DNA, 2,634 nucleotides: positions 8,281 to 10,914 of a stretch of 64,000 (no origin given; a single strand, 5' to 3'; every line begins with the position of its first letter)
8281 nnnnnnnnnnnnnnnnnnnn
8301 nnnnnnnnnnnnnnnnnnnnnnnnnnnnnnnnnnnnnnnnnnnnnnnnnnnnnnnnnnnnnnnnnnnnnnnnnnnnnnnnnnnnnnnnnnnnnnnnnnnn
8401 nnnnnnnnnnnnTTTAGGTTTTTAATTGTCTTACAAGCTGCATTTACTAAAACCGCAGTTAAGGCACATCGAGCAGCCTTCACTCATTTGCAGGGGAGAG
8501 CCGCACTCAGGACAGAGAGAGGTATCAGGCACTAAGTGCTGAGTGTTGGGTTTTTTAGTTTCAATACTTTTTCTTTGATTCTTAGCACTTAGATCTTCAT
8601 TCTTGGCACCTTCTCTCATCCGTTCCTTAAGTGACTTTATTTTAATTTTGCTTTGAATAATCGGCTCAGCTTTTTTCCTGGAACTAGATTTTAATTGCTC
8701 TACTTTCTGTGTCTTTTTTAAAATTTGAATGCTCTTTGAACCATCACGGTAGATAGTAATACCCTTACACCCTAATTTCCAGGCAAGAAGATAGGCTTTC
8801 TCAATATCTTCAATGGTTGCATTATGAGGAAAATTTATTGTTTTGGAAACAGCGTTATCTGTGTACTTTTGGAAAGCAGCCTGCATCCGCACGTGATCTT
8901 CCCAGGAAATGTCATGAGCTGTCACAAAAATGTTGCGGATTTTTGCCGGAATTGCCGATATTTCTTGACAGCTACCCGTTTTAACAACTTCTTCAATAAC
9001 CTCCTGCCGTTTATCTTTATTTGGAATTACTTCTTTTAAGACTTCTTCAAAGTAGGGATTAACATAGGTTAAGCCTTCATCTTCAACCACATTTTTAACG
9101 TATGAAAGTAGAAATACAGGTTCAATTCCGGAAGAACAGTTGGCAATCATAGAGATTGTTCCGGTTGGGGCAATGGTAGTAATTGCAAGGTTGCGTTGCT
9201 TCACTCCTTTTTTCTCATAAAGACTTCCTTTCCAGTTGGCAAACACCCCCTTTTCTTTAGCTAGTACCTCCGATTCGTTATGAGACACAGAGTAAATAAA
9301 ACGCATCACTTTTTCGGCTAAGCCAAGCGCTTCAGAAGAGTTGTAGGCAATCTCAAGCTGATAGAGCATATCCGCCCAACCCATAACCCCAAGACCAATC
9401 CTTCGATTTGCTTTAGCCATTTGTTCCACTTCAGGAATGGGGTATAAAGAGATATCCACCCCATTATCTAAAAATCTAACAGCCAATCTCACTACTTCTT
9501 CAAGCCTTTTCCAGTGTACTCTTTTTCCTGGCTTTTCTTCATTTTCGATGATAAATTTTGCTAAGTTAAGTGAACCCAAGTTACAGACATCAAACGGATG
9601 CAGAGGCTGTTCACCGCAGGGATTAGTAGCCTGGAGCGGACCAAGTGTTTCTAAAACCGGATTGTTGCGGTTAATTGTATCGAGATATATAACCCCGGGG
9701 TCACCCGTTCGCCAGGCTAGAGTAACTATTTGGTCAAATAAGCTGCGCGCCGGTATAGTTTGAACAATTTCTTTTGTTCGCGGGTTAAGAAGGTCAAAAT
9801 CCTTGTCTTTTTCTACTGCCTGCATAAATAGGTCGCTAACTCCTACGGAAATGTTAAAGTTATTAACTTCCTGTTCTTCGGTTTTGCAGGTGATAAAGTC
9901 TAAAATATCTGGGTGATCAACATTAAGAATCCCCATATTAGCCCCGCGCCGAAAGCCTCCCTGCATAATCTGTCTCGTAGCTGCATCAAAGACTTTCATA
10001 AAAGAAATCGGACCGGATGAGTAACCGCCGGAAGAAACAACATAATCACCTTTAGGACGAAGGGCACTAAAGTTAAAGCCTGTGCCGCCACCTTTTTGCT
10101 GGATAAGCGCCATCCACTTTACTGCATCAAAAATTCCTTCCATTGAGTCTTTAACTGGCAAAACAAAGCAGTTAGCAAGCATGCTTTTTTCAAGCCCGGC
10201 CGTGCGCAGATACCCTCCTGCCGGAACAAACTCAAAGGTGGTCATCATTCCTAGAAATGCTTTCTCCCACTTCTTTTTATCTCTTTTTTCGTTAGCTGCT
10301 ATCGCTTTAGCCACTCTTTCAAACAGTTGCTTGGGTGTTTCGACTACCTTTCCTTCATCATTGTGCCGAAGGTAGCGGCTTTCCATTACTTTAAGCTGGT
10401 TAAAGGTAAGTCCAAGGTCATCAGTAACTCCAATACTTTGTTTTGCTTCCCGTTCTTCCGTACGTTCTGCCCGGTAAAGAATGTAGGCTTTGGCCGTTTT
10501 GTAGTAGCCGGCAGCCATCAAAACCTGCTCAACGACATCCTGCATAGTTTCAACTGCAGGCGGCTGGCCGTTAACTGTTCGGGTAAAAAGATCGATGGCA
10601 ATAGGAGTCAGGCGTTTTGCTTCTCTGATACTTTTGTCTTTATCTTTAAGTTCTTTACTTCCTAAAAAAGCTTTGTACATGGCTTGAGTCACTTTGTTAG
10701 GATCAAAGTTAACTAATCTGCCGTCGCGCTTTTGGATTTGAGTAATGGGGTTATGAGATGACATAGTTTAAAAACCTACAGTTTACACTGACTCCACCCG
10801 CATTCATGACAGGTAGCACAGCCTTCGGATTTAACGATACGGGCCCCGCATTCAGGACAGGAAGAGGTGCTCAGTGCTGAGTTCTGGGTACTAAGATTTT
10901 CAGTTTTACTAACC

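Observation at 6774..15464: Three tandem, divergent, full-length class II (B12-dependent) ribonucleotide reductases in one NrdR-headed array with a B12 adenosyltransferase, Maf and MazG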

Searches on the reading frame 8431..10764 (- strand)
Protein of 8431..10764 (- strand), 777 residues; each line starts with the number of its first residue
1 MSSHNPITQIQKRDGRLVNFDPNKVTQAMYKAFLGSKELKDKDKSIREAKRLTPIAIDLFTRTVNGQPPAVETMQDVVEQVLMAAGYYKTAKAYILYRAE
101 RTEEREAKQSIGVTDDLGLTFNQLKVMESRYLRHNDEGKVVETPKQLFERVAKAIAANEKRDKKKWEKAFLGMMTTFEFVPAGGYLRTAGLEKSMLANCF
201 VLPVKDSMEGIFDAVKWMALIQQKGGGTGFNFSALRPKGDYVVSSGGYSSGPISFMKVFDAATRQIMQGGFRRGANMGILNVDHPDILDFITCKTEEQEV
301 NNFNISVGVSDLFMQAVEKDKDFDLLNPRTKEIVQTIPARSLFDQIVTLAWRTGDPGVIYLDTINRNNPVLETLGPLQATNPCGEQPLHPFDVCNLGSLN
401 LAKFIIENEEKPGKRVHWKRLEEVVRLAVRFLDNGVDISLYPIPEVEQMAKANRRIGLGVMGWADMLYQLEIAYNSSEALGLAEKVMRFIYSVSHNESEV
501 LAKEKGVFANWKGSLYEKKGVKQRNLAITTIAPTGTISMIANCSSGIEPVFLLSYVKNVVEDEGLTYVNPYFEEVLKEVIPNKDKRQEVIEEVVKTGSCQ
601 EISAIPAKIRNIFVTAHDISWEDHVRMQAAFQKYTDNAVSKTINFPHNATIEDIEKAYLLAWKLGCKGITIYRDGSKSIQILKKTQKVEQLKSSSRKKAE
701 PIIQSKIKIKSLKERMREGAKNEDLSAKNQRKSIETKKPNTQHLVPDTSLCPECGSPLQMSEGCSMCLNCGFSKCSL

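Call 4: search_protein_families(library=pfam, proteins=[window:8431-10764:-])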
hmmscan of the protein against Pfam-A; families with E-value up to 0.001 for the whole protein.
window:8431-10764:- (777 aa): 3 families
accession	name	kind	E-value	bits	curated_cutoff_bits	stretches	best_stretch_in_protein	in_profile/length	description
PF02867.20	Ribonuc_red_lgC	-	2.8e-139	465.5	23.9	2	198-519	2-347/523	Ribonucleotide reductase, barrel domain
PF00317.26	Ribonuc_red_lgN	-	5.8e-19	68.4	28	1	119-193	3-76/77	Ribonucleotide reductase, all-alpha domain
PF03477.21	ATP-cone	-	1.3e-17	64.6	25.8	1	9-102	2-87/88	ATP cone domain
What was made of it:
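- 10459..10740 (-): ATP-cone of J3 (residues 9-102). Pfam PF03477 64.6 bits (call 4).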

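Call 5: search_protein_families(library=ncbifam, proteins=[window:8431-10764:-])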
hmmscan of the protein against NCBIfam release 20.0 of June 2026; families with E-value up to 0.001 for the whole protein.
window:8431-10764:- (777 aa): 24 families
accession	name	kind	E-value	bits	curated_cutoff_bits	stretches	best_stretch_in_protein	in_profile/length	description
NF006417.0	PRK08665.1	equivalog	2.1e-262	872.8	961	2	115-701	8-592/759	vitamin B12-dependent ribonucleotide reductase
NF005010.0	PRK06406.1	subfamily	6e-247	821.7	1125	2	164-707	217-749/771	vitamin B12-dependent ribonucleotide reductase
TIGR02504.1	NrdJ_Z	equivalog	1.3e-216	720.8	399.95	1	124-682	2-606/606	adenosylcobalamin-dependent ribonucleoside-diphosphate reductase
NF006207.0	PRK08332.1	equivalog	1.6e-149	499.7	2400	5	228-383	701-860/1684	vitamin B12-dependent ribonucleotide reductase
TIGR02506.1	NrdE_NrdA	equivalog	8.1e-114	381.3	341.05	3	333-518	242-429/616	ribonucleoside-diphosphate reductase subunit alpha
NF005122.0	PRK06556.1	equivalog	2.7e-108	363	859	3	523-718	541-744/960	vitamin B12-dependent ribonucleotide reductase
NF005544.0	PRK07207.1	equivalog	1.9e-98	330.5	965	4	333-519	539-723/965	ribonucleoside-diphosphate reductase subunit alpha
NF006577.0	PRK09102.1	equivalog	3.9e-94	316.1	620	1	103-697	9-590/604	ribonucleoside-diphosphate reductase subunit alpha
NF005991.0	PRK08115.1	equivalog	2e-90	304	854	3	334-516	430-608/858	vitamin B12-dependent ribonucleotide reductase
NF009029.0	PRK12365.1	equivalog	3.6e-88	296.7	1350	4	334-518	623-804/1046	ribonucleoside-diphosphate reductase subunit alpha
NF005401.0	PRK06948.1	subfamily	1e-84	285.3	906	1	142-685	31-593/604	ribonucleotide reductase-like protein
NF005101.0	PRK06539.1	equivalog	2.2e-80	270.7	988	3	334-518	393-574/822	ribonucleoside-diphosphate reductase subunit alpha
NF005736.0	PRK07562.1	equivalog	9.3e-78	262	1737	4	301-512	395-601/1222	vitamin B12-dependent ribonucleotide reductase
NF009028.0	PRK12364.1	equivalog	1.1e-70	238.6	1377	3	119-329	236-452/842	ribonucleoside-diphosphate reductase subunit alpha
NF006279.0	PRK08447.1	equivalog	2.7e-62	211.2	1082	2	108-330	126-351/789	ribonucleoside-diphosphate reductase subunit alpha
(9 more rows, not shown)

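Call 7: search_solved_structures(query=window:8431-10764:-, show_alignments=1)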
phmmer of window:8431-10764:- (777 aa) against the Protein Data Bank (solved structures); distinct sequences matched with E-value up to 0.001: 37.
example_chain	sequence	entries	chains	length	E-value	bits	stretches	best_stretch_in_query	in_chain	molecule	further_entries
1xjk_A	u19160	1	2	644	1.1e-125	423.7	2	194-516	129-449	ribonucleotide reductase, B12-dependent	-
1xje_A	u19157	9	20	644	4.3e-125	421.8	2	194-516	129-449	ribonucleotide reductase, B12-dependent | Ribonucleoside-diphosphate reductase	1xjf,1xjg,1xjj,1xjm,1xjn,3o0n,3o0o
5im3_A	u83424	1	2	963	4.1e-72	246.6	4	111-329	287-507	Ribonucleoside-diphosphate reductase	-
7b9p_A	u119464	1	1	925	1.8e-57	198.3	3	301-512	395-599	Vitamin B12-dependent ribonucleotide reductase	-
7b9q_A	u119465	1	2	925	1.8e-57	198.2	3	301-512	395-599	Vitamin B12-dependent ribonucleotide reductase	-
3hnc_A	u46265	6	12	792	6.7e-54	186.4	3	116-329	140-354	Ribonucleoside-diphosphate reductase large subunit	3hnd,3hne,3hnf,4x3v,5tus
5d1y_A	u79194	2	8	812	7.7e-54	186.3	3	116-329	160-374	Ribonucleoside-diphosphate reductase large subunit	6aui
2wgh_A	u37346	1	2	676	5.3e-53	183.5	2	116-329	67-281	RIBONUCLEOSIDE-DIPHOSPHATE REDUCTASE LARGE SUBUNIT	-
6l3r_A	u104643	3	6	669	5.6e-53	183.4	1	116-526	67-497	Ribonucleoside-diphosphate reductase large subunit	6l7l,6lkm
7agj_A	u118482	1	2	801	1.3e-52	182.2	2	110-329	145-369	Ribonucleoside-diphosphate reductase subunit alpha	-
1zyz_A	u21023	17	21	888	4.9e-52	180.3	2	111-516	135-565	Ribonucleoside-diphosphate reductase large chain 1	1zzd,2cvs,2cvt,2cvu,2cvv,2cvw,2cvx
3s8a_A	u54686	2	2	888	2.6e-51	177.9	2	111-516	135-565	Ribonucleoside-diphosphate reductase large chain 1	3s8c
3tb9_A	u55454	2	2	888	3.2e-51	177.6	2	111-516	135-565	Ribonucleoside-diphosphate reductase large chain 1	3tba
6dqw_A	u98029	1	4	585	7.8e-46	159.8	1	148-681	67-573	Ribonucleoside-diphosphate reductase, alpha chain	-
6dqx_A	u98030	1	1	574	4.8e-34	120.8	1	186-679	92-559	Ribonucleoside-diphosphate reductase, alpha chain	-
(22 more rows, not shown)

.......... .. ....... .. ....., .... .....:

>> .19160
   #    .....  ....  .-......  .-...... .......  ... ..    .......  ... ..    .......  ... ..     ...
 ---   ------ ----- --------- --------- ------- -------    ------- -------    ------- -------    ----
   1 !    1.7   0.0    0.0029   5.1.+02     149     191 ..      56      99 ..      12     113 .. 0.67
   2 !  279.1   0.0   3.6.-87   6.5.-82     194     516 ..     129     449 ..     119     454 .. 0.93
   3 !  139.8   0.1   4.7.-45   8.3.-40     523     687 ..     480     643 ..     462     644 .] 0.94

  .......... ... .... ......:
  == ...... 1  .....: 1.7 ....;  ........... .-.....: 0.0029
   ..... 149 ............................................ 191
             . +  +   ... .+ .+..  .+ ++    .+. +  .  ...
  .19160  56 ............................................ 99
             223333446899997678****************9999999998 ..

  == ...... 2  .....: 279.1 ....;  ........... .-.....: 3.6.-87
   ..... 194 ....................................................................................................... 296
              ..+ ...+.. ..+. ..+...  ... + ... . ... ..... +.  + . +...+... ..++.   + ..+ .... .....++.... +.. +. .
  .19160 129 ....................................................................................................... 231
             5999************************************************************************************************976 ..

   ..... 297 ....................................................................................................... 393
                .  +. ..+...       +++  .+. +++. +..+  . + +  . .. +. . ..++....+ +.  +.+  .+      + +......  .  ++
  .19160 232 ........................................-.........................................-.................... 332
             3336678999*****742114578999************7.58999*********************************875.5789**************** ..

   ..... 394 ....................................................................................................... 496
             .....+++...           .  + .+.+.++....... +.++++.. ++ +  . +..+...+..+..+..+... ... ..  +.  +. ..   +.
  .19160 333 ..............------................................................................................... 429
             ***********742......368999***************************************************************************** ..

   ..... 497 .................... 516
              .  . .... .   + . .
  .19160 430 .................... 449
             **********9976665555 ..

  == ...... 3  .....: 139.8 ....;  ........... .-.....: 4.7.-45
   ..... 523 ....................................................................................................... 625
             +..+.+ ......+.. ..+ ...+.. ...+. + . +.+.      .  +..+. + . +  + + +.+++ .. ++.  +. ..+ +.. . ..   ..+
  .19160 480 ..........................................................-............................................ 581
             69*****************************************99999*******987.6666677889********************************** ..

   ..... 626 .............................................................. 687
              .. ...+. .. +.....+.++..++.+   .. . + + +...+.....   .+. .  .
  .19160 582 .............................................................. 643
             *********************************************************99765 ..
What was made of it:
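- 8431..10764 (-): NrdJ paralog J3 (777 aa): class II RNR with N-terminal ATP-cone and six-Cys zinc finger. Best PDB match is T. maritima NrdJ, E=1.1e-125 (call 7).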
